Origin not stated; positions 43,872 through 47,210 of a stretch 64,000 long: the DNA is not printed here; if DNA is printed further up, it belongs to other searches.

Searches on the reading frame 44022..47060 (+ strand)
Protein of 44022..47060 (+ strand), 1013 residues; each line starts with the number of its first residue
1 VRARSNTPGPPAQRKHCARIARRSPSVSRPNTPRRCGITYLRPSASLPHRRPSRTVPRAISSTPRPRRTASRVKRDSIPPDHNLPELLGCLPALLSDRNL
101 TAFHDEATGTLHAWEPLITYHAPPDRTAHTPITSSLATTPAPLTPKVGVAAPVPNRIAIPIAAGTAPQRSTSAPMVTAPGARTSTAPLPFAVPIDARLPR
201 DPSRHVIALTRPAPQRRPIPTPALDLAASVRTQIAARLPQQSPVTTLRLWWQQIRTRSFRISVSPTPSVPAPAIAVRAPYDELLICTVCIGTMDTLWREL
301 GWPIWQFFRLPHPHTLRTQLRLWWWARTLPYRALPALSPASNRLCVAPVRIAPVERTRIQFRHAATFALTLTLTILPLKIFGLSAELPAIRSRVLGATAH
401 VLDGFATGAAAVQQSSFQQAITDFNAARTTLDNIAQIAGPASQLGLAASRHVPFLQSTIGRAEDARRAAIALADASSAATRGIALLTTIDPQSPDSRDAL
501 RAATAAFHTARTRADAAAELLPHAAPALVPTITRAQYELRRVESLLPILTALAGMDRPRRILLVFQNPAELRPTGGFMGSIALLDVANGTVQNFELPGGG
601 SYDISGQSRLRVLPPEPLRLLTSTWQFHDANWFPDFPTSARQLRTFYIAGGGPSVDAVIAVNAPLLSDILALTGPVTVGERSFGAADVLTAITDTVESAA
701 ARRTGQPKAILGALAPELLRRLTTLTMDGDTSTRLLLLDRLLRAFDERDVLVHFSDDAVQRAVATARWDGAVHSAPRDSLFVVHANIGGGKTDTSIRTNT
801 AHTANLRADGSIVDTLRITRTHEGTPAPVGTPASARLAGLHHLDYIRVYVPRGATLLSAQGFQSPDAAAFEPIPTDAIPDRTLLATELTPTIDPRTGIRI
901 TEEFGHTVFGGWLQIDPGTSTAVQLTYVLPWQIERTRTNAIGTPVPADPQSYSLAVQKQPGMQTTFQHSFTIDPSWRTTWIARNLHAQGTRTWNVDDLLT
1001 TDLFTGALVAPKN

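Call 65: search_protein_families(library=pfam, proteins=[window:44022-47060:+], max_evalue=0.001)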
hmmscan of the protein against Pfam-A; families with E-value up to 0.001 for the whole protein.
window:44022-47060:+ (1013 aa): 1 family
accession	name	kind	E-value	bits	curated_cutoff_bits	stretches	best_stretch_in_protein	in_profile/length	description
PF13196.11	DUF4012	-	2.2e-26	93.5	28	1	557-681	2-127/144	Protein of unknown function (DUF4012)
